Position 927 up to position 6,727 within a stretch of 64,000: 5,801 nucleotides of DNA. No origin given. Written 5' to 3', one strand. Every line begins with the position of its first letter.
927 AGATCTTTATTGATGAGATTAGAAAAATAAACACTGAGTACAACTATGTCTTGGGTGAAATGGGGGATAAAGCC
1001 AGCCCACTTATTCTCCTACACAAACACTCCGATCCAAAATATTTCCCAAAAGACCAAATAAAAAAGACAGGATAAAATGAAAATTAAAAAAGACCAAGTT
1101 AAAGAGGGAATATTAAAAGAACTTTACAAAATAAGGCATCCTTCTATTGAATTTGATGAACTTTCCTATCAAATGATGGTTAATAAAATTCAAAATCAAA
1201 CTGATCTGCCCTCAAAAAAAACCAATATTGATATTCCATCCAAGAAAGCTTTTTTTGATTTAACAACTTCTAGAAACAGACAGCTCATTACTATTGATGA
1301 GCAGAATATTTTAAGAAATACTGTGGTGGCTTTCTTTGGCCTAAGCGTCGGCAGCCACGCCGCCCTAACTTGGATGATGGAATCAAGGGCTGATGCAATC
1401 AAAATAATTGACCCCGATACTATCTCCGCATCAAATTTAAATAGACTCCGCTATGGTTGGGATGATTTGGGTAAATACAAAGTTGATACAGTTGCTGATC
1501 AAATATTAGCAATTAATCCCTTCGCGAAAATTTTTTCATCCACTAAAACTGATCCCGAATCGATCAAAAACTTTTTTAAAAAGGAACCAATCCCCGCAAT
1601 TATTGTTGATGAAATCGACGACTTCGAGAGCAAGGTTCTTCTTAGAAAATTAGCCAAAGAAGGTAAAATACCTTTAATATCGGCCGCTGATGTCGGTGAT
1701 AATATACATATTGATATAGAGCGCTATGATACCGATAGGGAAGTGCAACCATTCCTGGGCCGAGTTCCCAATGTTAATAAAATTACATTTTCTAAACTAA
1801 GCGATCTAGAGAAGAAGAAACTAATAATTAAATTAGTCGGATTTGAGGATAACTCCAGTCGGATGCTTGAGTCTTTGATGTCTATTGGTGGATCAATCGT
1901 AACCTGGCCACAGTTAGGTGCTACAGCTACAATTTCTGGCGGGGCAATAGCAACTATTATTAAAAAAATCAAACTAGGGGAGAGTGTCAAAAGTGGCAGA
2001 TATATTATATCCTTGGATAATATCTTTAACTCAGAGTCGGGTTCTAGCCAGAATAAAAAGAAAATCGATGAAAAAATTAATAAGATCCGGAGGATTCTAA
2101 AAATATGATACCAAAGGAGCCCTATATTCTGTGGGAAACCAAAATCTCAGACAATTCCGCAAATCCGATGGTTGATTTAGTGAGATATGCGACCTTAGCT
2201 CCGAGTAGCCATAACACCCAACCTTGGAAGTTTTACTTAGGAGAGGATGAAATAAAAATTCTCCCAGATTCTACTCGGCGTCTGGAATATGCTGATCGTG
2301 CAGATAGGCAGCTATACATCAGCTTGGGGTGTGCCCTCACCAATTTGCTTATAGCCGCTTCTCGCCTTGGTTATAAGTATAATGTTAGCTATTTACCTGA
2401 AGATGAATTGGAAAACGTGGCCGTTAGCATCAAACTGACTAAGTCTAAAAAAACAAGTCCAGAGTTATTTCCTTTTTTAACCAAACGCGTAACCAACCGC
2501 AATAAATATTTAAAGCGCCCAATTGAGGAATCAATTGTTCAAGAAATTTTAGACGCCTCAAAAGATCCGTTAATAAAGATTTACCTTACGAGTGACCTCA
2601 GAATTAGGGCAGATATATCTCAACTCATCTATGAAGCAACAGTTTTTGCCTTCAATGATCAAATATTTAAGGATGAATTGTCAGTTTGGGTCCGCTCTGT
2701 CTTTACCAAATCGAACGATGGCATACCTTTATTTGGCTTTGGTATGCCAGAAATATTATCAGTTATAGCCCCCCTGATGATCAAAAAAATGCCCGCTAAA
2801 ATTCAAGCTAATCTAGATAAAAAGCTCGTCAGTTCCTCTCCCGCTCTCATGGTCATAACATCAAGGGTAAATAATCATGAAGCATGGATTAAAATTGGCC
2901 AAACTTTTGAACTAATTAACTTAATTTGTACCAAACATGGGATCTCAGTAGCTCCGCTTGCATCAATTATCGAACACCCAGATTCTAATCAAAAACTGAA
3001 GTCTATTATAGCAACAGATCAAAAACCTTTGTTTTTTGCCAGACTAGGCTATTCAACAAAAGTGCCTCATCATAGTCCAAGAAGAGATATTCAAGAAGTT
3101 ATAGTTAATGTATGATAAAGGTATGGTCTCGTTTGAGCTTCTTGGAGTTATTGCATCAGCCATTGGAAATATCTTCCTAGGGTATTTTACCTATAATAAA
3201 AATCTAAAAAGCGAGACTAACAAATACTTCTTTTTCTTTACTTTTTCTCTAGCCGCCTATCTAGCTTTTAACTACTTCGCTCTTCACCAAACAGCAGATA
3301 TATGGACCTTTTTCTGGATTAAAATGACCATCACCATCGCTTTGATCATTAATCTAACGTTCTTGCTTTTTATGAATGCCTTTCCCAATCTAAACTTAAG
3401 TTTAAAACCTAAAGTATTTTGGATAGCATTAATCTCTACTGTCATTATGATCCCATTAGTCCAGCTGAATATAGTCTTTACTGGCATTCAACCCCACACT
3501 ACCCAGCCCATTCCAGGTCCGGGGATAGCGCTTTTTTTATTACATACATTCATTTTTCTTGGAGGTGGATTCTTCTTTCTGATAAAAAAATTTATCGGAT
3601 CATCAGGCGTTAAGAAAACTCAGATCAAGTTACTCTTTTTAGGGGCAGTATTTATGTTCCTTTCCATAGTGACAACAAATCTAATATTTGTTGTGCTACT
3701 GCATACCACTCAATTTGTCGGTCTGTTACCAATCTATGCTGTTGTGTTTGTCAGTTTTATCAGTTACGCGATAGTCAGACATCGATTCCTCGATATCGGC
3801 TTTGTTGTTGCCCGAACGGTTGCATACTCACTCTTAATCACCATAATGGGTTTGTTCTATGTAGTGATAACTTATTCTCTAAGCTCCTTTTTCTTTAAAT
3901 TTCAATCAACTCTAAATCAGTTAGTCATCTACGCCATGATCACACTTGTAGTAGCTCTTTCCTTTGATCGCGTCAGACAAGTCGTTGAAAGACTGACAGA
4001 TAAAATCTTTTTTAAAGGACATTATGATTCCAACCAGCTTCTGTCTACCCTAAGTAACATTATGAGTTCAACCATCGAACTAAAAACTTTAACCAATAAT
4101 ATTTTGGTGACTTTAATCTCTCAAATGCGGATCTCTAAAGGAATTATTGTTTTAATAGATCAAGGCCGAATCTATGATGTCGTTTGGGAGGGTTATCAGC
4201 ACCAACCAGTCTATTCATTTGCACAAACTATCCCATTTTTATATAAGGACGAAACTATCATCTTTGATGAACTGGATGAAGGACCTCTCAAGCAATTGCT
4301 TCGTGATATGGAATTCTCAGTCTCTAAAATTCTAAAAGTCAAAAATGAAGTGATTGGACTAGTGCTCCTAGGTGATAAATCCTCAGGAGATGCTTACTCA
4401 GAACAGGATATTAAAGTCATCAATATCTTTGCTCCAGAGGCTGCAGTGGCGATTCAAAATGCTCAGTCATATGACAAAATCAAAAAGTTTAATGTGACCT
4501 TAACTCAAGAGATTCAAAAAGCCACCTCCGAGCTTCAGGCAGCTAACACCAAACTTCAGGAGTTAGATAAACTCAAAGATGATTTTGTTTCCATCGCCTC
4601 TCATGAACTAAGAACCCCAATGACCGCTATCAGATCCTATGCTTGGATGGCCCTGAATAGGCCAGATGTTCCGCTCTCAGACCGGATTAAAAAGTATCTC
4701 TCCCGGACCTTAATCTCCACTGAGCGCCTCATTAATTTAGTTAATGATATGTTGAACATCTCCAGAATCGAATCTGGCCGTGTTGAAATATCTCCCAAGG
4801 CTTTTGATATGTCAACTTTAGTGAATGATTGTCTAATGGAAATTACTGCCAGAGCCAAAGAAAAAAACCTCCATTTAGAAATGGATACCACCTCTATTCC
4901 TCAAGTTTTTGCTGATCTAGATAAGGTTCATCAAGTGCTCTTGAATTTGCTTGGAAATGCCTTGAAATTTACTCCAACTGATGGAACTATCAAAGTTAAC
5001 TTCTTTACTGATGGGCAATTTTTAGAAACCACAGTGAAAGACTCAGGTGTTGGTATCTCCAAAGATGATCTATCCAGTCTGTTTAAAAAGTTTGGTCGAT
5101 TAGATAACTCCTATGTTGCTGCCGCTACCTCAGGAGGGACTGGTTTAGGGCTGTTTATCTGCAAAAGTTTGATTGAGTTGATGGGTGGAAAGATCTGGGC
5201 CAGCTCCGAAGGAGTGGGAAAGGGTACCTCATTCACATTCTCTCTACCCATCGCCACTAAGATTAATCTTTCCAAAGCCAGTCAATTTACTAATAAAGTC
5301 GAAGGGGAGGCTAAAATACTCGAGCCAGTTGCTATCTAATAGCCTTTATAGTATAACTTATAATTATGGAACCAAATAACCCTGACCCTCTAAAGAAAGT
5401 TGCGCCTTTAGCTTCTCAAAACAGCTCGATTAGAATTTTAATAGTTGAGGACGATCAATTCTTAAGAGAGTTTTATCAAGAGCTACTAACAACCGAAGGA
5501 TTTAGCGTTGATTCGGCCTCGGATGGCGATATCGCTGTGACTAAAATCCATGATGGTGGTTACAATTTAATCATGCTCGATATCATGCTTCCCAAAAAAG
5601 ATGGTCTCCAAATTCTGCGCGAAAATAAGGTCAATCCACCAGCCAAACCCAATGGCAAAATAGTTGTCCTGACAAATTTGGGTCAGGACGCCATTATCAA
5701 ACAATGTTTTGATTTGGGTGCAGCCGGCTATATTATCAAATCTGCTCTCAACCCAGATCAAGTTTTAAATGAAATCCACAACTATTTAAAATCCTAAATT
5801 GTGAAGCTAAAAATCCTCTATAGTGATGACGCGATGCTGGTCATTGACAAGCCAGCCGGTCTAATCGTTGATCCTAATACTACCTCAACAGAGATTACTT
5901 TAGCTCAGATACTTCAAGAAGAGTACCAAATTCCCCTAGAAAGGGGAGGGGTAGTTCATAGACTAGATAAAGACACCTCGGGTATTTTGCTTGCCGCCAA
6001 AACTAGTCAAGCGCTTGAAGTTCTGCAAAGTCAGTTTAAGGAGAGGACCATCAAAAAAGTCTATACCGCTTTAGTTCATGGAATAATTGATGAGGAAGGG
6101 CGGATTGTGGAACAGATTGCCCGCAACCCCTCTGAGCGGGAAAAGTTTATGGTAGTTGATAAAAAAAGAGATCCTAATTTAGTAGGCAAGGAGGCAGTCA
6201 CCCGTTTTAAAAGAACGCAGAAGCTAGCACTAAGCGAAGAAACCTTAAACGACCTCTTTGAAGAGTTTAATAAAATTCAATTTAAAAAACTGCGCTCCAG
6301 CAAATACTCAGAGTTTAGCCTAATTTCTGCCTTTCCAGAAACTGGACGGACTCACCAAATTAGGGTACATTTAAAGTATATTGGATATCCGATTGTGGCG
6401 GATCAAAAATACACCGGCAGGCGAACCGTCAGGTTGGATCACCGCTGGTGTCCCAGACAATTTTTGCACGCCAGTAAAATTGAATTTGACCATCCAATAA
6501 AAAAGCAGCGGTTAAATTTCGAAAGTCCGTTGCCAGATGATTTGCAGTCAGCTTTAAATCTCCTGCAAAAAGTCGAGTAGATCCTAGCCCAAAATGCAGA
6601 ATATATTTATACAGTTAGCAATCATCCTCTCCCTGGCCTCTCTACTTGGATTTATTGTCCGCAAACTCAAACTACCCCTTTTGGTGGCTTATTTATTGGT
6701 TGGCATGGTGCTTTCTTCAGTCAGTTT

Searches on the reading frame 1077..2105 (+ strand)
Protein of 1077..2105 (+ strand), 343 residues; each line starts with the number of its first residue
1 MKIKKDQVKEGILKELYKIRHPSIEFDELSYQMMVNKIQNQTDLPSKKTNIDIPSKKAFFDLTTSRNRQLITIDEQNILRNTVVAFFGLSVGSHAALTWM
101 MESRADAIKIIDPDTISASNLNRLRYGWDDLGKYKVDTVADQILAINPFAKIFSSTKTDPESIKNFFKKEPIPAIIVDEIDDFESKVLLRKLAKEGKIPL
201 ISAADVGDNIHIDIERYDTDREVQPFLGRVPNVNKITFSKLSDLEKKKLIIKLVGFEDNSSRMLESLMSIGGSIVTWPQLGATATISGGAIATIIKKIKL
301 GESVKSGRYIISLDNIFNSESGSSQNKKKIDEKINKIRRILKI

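Call 24: search_protein_families(library=pfam, proteins=[window:1077-2105:+])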
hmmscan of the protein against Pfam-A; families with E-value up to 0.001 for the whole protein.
window:1077-2105:+ (343 aa): 1 family
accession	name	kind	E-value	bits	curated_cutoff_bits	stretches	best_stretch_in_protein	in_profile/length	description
PF00899.27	ThiF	-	3.3e-18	66.2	28.1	1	65-207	2-145/238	ThiF family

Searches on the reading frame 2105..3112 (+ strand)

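Call 24: search_protein_families(library=pfam, proteins=[window:2105-3112:+])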
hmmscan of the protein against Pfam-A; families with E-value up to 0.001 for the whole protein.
window:2105-3112:+ (336 aa): 2 families
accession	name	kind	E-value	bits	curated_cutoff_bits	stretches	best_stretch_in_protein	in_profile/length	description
PF00881.29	Nitroreductase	-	5.8e-11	43.3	23.5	0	25-46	23-44/167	Nitroreductase family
PF14512.11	TM1586_NiRdase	-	2.2e-10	40.9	27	1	18-78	156-208/215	Putative TM nitroreductase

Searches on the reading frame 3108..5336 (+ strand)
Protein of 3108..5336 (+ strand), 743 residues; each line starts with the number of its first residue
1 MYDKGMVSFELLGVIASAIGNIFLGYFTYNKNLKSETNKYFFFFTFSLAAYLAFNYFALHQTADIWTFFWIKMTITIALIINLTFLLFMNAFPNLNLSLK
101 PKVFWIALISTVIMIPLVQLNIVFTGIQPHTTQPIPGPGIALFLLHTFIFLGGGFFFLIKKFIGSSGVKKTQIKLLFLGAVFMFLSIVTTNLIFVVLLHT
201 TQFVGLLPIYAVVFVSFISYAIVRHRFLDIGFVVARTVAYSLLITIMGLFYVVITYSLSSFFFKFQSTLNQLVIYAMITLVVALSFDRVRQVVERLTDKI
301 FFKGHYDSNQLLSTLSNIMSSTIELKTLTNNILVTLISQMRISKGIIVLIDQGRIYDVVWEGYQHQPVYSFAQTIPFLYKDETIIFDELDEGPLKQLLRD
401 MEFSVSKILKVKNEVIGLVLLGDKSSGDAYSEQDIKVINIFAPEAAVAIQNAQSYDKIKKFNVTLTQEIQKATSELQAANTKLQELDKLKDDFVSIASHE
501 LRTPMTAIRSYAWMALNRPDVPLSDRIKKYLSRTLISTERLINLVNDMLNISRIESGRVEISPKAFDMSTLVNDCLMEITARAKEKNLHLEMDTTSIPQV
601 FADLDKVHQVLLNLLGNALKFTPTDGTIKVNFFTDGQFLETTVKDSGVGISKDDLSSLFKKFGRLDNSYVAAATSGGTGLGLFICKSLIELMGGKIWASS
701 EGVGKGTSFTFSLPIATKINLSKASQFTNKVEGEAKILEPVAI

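Call 24: search_protein_families(library=pfam, proteins=[window:3108-5336:+])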
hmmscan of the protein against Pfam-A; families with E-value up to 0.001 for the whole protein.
window:3108-5336:+ (743 aa): 3 families
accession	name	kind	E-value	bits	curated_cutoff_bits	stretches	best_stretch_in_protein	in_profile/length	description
PF02518.31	HATPase_c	-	8.2e-28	97.5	26.4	1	603-716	2-110/111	Histidine kinase-, DNA gyrase B-, and HSP90-like ATPase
PF00512.31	HisKA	-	3.6e-17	62.6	26.9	1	490-557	2-66/66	His Kinase A (phospho-acceptor) domain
PF16927.11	HisKA_7TM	-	3.1e-14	53.8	28.6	1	14-230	2-222/224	N-terminal 7TM region of histidine kinase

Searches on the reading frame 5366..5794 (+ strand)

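Call 24: search_protein_families(library=pfam, proteins=[window:5366-5794:+])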
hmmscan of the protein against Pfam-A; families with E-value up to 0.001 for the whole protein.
window:5366-5794:+ (143 aa): 1 family
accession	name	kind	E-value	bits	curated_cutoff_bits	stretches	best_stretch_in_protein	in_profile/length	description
PF00072.30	Response_reg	-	6.7e-22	78.2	30.2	1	24-135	1-108/111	Response regulator receiver domain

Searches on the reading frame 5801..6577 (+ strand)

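Call 24: search_protein_families(library=pfam, proteins=[window:5801-6577:+])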
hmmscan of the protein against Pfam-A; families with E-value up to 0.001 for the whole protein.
window:5801-6577:+ (259 aa): 1 family
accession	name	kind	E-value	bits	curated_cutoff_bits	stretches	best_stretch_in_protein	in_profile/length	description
PF00849.27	PseudoU_synth_2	-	2.9e-31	109.2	26.8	1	12-192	2-151/152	RNA pseudouridylate synthase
